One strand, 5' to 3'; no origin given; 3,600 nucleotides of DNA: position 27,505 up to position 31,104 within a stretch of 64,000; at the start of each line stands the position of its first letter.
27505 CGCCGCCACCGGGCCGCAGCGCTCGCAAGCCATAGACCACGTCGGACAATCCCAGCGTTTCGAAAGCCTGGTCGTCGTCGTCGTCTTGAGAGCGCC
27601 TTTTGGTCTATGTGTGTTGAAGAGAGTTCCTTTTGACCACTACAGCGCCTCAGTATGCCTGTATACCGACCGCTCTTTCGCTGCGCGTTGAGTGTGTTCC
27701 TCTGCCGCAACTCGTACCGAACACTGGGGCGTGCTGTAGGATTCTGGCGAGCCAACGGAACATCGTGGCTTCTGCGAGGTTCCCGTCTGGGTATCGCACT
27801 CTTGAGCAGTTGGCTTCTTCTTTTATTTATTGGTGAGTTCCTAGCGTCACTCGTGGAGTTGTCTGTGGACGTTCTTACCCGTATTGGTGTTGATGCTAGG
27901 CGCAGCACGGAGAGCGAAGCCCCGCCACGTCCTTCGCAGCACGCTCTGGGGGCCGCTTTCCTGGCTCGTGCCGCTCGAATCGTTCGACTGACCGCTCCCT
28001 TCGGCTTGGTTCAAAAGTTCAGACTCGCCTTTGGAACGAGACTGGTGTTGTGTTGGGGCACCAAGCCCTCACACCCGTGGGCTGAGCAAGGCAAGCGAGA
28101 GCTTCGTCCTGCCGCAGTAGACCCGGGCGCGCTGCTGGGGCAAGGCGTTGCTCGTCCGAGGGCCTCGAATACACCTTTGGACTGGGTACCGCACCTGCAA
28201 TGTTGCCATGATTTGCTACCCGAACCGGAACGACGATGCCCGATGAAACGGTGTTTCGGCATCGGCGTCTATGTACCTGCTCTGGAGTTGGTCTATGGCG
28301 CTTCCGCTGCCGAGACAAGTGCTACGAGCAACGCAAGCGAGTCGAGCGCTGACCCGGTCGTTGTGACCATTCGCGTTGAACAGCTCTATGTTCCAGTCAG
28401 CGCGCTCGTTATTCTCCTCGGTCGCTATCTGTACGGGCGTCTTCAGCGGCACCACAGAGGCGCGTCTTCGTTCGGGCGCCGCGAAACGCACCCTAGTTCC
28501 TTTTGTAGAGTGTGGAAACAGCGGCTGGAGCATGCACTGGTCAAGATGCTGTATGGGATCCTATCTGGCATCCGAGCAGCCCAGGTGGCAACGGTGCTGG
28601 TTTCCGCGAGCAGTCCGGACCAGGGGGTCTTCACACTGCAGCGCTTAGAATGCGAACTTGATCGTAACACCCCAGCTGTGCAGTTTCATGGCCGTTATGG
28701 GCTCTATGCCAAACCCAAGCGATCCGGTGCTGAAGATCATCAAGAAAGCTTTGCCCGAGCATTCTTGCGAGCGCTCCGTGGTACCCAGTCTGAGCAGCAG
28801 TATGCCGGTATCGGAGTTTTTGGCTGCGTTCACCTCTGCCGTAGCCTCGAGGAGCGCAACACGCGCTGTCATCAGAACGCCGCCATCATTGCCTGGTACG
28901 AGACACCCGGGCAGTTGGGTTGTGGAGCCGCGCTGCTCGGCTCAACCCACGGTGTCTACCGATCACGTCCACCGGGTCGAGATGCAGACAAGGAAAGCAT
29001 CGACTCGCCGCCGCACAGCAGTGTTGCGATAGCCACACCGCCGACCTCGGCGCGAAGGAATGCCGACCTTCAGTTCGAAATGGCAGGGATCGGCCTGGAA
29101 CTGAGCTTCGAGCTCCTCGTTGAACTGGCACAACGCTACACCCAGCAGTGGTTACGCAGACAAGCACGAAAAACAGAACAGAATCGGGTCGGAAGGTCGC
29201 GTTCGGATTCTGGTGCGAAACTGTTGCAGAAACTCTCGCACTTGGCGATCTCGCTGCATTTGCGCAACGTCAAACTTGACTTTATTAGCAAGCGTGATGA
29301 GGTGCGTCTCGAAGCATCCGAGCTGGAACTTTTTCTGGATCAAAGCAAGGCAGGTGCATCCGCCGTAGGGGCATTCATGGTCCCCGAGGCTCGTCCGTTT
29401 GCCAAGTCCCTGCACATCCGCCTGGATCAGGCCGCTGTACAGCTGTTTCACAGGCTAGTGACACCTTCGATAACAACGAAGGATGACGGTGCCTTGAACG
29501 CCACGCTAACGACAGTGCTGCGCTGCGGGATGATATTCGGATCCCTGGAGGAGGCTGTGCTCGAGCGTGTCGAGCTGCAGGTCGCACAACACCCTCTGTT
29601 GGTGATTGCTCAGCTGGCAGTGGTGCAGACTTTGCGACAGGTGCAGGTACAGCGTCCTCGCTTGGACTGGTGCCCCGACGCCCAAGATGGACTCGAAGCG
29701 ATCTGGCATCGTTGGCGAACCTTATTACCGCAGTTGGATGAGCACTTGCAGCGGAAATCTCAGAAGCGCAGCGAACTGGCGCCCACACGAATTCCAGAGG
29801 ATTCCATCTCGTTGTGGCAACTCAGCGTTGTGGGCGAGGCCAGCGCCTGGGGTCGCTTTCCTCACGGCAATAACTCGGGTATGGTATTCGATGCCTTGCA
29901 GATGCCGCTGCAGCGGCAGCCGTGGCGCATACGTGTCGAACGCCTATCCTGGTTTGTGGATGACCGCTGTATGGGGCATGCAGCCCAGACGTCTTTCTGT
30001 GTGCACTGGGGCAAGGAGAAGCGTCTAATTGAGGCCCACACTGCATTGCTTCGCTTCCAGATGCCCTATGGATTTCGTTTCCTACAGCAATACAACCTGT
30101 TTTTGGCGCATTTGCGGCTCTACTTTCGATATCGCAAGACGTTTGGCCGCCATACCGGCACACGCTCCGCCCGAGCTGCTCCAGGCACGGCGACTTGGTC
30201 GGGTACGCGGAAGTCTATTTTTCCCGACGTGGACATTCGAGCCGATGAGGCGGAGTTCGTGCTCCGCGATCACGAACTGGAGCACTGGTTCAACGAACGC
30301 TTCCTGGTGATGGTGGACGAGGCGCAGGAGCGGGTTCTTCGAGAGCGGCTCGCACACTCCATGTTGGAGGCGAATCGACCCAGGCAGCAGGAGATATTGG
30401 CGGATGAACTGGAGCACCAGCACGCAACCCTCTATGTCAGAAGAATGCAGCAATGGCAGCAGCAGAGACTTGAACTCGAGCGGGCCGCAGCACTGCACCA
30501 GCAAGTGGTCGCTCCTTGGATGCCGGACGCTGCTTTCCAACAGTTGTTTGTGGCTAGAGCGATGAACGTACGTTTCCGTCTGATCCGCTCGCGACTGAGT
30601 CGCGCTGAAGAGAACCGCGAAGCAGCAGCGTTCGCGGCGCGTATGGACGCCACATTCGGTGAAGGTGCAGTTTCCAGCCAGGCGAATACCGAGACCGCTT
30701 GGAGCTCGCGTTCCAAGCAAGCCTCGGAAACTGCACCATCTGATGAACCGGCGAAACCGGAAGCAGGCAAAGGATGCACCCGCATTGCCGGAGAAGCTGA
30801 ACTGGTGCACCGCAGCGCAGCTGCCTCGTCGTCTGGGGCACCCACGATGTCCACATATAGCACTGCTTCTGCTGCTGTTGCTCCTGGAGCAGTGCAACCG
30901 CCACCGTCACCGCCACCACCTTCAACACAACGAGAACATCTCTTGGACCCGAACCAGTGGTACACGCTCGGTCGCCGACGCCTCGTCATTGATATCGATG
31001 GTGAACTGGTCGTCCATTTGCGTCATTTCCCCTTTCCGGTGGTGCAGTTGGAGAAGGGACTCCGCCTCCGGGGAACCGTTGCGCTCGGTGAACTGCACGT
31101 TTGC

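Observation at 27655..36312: Giant single-exon gene for a SABRE/Hobbit/FMP27-type bridge-like lipid-transfer protein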

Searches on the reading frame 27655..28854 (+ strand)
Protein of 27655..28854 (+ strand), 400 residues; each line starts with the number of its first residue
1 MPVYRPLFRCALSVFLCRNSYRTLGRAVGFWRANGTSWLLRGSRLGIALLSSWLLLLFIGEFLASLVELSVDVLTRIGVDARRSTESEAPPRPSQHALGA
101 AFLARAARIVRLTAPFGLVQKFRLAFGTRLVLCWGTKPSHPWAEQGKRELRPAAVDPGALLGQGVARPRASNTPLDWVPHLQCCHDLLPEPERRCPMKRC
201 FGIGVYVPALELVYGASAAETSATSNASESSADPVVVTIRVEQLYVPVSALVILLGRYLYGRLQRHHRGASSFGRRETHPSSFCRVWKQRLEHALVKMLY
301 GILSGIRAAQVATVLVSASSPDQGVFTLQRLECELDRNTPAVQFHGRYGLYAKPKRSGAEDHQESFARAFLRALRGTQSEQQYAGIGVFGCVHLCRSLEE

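Call 12: search_protein_families(library=pfam, proteins=[window:27655-28854:+], max_evalue=10)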
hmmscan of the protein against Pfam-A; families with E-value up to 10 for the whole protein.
window:27655-28854:+ (400 aa): 0 families

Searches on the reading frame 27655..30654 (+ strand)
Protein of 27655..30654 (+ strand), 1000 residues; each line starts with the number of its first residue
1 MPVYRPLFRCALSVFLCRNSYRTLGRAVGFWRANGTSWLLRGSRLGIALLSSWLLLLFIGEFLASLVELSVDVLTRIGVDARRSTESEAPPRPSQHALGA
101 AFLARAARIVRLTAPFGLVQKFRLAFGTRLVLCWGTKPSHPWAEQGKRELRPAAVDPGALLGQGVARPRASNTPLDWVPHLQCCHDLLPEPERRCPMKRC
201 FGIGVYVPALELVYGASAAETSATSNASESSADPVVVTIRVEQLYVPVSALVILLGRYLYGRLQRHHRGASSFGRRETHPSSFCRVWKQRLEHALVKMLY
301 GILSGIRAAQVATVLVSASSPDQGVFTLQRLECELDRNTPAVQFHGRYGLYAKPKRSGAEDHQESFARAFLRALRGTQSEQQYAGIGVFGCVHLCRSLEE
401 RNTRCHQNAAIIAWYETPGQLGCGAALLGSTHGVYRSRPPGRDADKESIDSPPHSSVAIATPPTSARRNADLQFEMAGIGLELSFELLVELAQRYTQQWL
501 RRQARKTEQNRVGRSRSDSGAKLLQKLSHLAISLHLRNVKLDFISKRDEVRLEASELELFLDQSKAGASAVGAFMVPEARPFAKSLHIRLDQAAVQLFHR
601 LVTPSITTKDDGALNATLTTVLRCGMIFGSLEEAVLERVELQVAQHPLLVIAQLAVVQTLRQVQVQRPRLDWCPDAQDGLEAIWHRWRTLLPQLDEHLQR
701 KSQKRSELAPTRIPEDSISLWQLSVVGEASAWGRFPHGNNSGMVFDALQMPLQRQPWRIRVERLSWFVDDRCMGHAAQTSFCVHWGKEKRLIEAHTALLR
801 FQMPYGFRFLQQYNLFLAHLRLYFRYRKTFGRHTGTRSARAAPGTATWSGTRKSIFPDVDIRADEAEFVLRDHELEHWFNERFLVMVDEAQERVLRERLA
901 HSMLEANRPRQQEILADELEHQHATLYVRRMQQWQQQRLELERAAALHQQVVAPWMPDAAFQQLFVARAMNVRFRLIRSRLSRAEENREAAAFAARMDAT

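Call 62: predict_structure(alignment_id=A5)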
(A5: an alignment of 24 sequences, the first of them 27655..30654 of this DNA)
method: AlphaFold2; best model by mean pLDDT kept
length: 1000 residues; sequences in the alignment: 24
mean_pLDDT: 48.0   pTM: 0.38
mean pLDDT of the five models: 48.0, 47.8, 46.5, 45.2, 43.2
residues with pLDDT >= 90: 80; 70-90: 166; 50-70: 79; < 50: 675
segments of 3 or more residues with pLDDT < 50: 1-242, 253-258, 264-281, 294-659, 706-717, 835-851, 950-953, 997-1000
pLDDT, mean of each block of 10 residues (from residue 1): 39 37 28 35 33 33 29 28 31 35 36 30 26 23 26 27 29 25 27 29 40 43 33 43 49 49 48 42 53 47 36 40 36 34 31 32 41 32 25 27 29 27 27 28 33 30 31 30 40 44 37 30 31 30 31 31 31 28 30 32 34 34 33 29 28 32 85 73 74 76 54 50 87 81 91 82 91 91 79 92 85 84 78 49 42 73 91 84 90 91 73 84 94 89 64 51 80 80 57 46
secondary structure, 60 per line:
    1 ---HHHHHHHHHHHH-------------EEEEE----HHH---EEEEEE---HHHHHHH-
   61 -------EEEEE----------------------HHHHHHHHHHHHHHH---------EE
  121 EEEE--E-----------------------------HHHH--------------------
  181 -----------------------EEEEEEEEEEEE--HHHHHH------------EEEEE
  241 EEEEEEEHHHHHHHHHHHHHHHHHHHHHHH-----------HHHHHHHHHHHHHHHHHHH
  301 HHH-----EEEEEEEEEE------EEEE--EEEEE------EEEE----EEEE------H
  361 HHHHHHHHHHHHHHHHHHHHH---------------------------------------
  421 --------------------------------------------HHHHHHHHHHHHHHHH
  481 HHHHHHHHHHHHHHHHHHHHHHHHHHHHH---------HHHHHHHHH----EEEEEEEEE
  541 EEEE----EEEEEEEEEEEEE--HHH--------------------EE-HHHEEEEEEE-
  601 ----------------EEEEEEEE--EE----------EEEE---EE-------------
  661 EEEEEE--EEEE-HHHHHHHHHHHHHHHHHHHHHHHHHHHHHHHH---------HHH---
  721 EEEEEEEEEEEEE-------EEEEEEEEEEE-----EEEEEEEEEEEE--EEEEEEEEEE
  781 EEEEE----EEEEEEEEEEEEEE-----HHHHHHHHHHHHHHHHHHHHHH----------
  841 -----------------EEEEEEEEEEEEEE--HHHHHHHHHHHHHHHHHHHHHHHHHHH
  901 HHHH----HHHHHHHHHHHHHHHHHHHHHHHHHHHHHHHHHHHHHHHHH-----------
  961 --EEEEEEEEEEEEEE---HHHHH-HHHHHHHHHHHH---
elements in order (helices of 4 or more, strands of 3 or more residues): H4-15 E29-33 E44-49 H53-59 E68-72 H95-109 E119-124 H157-160 E204-215 H218-223 E236-247 H248-270 H282-303 E309-318 E325-328 E331-335 E342-345 E350-353 H360-381 H465-509 H519-527 E532-544 E549-561 E593-599 E617-624 E639-642 E661-666 E669-672 H674-705 E721-733 E741-751 E757-768 E771-785 E790-803 H809-830 E858-871 H874-904 H909-949 E963-976 H980-984 H986-997

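Call 92: fold_search(model_id=the predicted structure, library=pdb)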
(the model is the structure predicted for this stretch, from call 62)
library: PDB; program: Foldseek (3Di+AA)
matches with E <= 10: 191; with E <= 0.001: 1
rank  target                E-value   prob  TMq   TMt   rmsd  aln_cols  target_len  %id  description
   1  9cap_A                1.2e-04  0.99  0.11  0.08  24.2       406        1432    9  Structure of the LPD-3 complex (released 2025-04-23)
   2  9mx1_A                2.6e-02  0.12  0.04  0.02  16.7       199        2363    8  Clostridioides difficile Toxin A with mCDIFA-248-25 Fab (released 2025-07-09)
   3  9xdd_B                3.5e-02  0.11  0.05  0.12  25.2       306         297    6  TamAB in non-hybrid barrel state (released 2026-01-28)
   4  9xdc_B                5.7e-02  0.25  0.05  0.12  15.6       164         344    8  TamAB hybrid barrel state (released 2026-01-28)
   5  8jhz_A                6.4e-02  0.08  0.04  0.02  16.4       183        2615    8  Cryo-EM structure of the TcsH-TMPRSS2 complex (released 2024-03-20)
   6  6cbc_A                9.4e-02  0.60  0.11  0.33  18.9       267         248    6  Crystal structure of an N-terminal fragment of Vps13. (released 2018-08-08)
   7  6cbc_B                1.2e-01  0.63  0.09  0.25   6.5       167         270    8  Crystal structure of an N-terminal fragment of Vps13. (released 2018-08-08)
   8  7bxw                  2.2e-01  0.11  0.05  0.12  15.0       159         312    4  Crystal structure ofF RTT109 FROM Candida albicans (released 2021-04-21)
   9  3bgh_A                2.2e-01  0.07  0.04  0.14  16.1       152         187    9  Crystal structure of putative neuraminyllactose-binding hemagglutinin homolog from Helicobacter pylori (released 2007-12-11)
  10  5u08_B                2.5e-01  0.14  0.05  0.18  14.0       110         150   12  Crystal structure of an aminoglycoside acetyltransferase meta-AAC0020 from an uncultured soil metagenomic sample in co (released 2017-02-08)
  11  8y9c_B                4.0e-01  0.05  0.04  0.03  16.5       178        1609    7  De novo design mini-binder in complex with TcdB4 (released 2024-08-28)
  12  7u1z_A                4.2e-01  0.04  0.04  0.03  17.4       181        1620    7  Crystal structure of the DRBD and CROPs of TcdA (released 2022-03-09)
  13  7c3o                  5.5e-01  0.08  0.05  0.12  15.7       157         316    5  Crystal structure of TT109 from CANDIDA ALBICANS (released 2021-05-19)
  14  4yfj_A                6.2e-01  0.09  0.05  0.18  15.1       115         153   13  Crystal structure of aminoglycoside acetyltransferase AAC(3)-Ib (released 2015-03-18)
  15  4fva_B                6.2e-01  0.07  0.04  0.11  14.1       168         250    7  Crystal structure of truncated Caenorhabditis elegans TDP2 (released 2012-10-31)
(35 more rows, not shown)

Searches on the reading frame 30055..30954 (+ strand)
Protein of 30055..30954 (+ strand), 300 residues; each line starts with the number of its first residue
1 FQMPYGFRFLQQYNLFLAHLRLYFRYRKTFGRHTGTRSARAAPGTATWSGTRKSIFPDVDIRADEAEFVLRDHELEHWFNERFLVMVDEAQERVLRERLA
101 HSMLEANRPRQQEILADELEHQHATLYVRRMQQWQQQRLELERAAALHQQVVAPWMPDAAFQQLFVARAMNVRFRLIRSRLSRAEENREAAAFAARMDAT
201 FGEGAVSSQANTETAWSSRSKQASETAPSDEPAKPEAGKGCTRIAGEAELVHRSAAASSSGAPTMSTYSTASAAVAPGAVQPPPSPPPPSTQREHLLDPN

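Call 12: search_protein_families(library=pfam, proteins=[window:30055-30954:+], max_evalue=10)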
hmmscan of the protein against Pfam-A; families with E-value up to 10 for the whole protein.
window:30055-30954:+ (300 aa): 1 family
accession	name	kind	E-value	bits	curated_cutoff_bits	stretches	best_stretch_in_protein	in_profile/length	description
PF10344.16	Hobbit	-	0.043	11.3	24.5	1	52-133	946-1032/2372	Hobbit/FMP27/BTLP2 family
